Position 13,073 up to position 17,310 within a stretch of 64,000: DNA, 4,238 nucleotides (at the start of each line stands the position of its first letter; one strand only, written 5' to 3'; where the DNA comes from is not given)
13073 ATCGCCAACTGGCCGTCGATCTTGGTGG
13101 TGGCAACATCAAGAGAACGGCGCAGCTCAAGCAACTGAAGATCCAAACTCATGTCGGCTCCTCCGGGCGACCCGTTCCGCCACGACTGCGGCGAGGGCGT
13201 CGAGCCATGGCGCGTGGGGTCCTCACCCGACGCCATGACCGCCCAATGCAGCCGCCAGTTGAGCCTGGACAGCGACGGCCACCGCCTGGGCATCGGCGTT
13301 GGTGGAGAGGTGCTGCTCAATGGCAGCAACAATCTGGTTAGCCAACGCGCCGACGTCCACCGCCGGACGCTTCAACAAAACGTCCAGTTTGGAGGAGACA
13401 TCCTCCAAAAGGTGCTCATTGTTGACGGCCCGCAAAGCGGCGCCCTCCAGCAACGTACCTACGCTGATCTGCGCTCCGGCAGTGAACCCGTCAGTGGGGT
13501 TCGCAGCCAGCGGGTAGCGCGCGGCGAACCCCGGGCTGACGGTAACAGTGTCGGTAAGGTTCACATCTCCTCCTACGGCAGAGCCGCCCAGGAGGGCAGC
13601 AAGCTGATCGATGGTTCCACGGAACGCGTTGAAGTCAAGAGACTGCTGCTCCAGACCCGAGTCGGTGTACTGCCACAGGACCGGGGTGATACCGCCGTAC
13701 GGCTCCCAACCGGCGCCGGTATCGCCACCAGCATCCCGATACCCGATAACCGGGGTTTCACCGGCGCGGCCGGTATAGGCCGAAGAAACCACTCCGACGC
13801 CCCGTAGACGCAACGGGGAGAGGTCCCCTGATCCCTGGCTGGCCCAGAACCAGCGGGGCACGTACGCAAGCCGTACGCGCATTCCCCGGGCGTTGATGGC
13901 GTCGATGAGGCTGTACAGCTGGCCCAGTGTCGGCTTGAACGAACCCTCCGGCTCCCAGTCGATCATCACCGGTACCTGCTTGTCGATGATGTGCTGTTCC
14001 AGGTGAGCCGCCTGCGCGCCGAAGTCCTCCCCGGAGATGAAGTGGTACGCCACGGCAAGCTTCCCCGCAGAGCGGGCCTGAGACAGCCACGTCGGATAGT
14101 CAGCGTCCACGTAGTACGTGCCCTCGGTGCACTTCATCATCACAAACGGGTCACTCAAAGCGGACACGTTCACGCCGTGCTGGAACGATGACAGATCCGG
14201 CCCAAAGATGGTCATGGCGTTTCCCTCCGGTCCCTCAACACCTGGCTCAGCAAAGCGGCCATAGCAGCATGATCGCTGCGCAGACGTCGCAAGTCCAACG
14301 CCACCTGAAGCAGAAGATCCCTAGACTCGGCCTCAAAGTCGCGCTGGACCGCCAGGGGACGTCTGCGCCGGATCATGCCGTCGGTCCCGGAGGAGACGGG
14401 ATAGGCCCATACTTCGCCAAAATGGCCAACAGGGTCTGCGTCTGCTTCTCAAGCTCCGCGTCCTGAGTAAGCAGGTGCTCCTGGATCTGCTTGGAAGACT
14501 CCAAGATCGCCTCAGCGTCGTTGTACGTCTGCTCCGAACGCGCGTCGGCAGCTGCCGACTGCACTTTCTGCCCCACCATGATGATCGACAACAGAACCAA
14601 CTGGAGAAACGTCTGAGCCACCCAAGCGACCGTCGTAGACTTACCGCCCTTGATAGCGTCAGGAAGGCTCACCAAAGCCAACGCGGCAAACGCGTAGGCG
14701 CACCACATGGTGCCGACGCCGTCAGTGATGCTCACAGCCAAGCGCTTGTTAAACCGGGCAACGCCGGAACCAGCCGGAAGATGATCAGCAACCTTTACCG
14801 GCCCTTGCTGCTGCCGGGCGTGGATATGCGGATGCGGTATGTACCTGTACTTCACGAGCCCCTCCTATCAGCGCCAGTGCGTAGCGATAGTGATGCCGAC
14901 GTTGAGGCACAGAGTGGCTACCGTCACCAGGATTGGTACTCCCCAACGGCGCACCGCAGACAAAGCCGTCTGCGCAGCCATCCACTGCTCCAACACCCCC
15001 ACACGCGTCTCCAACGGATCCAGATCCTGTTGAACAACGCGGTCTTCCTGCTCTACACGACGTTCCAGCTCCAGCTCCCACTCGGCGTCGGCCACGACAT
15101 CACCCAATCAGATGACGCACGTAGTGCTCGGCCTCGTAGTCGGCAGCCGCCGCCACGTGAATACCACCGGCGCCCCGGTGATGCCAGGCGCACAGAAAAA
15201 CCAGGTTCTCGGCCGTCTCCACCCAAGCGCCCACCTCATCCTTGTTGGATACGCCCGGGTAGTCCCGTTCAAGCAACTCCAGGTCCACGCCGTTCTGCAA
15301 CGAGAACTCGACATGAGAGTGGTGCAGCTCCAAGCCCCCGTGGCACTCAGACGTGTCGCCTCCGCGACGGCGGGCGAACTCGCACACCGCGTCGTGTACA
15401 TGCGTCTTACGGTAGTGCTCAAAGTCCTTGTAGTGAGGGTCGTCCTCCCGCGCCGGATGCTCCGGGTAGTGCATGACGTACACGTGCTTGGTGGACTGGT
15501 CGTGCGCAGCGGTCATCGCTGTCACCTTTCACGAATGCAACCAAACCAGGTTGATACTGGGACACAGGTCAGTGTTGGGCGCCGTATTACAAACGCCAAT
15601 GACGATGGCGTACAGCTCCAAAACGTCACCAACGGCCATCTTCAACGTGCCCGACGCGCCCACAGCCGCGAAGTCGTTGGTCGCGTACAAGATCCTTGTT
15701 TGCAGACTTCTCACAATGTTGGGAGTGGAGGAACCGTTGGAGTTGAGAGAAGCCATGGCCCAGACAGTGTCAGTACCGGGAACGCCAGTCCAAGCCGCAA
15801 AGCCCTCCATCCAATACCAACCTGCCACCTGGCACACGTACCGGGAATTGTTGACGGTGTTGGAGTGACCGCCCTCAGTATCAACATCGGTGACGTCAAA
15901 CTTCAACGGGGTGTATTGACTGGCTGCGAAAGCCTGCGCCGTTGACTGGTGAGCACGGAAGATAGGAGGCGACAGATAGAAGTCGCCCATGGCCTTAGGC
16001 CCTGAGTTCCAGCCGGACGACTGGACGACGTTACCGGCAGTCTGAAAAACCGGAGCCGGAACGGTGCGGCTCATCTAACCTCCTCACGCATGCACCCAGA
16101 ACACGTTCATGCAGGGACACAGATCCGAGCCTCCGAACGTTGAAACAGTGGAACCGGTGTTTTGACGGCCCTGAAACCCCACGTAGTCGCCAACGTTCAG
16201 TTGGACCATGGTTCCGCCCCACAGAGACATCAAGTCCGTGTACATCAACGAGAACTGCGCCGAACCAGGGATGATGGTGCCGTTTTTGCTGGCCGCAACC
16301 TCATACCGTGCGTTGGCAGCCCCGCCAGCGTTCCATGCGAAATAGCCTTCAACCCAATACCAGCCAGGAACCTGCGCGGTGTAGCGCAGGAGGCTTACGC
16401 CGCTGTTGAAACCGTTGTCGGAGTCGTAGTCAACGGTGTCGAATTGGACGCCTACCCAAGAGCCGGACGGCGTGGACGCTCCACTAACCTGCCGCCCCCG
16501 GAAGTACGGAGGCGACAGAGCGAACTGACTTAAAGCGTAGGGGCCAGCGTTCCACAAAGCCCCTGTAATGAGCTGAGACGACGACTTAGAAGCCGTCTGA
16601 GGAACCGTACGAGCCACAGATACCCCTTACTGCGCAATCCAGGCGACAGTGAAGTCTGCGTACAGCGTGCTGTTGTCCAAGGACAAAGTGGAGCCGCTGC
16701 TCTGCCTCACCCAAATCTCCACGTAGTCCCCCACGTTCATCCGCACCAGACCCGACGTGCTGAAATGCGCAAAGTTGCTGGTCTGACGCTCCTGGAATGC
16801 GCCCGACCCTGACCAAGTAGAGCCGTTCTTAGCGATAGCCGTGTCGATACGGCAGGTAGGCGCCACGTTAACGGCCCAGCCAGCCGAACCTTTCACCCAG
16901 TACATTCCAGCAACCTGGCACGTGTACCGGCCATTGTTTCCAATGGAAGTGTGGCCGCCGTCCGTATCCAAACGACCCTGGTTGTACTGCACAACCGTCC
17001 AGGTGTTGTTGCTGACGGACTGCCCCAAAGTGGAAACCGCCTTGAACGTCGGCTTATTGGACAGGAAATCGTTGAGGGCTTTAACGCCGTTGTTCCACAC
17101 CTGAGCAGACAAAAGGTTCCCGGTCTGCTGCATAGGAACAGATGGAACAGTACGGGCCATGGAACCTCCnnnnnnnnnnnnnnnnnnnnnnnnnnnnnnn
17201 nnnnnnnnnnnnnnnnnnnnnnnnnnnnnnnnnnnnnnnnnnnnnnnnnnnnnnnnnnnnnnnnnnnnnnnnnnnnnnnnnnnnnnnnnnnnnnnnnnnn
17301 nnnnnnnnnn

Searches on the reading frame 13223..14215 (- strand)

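Call 21: search_protein_families(library=phrogs, proteins=[window:13223-14215:-], max_evalue=0.001)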
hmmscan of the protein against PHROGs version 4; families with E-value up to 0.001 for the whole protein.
window:13223-14215:- (330 aa): 4 families
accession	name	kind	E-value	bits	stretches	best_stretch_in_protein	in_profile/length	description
phrog_3084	-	lysis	4e-40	139.2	1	1-213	157-368/468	endolysin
phrog_291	-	lysis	4.5e-16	59.7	1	3-92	113-209/509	endolysin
phrog_6745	-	lysis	5.4e-07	29.8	1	3-90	4-99/396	endolysin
phrog_6219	-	lysis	6.9e-06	26.8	1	7-90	6-96/326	endolysin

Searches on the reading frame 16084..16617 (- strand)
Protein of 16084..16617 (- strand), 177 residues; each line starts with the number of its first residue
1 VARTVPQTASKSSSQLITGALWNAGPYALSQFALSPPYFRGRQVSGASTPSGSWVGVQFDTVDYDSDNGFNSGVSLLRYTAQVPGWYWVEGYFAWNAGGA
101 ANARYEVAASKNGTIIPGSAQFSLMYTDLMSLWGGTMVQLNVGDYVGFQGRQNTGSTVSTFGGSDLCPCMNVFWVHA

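Call 21: search_protein_families(library=phrogs, proteins=[window:16084-16617:-], max_evalue=0.001)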
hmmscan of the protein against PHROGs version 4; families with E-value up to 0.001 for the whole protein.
window:16084-16617:- (177 aa): 2 families
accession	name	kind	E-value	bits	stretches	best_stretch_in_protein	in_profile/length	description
phrog_13989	-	head and packaging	5.3e-05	23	1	45-176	468-596/597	virion structural protein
phrog_15750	-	unknown function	0.0003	22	1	56-160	51-154/168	-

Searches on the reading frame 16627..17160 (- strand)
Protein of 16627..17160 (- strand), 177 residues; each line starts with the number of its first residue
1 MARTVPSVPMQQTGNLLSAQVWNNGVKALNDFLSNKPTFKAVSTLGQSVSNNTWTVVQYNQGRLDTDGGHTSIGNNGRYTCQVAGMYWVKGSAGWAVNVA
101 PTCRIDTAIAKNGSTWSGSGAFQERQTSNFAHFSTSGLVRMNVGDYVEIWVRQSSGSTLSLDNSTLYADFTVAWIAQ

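Call 21: search_protein_families(library=phrogs, proteins=[window:16627-17160:-], max_evalue=0.001)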
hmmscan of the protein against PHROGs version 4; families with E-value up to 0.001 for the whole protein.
window:16627-17160:- (177 aa): 4 families
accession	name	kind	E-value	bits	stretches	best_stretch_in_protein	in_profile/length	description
phrog_13989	-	head and packaging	1.8e-13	51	1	38-175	461-595/597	virion structural protein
phrog_15750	-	unknown function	1.2e-07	33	1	27-162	21-155/168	-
phrog_11660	-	tail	1.7e-05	23.7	1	44-162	997-1118/1412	tail protein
phrog_12754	-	unknown function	0.00091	19.2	0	55-153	446-545/579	-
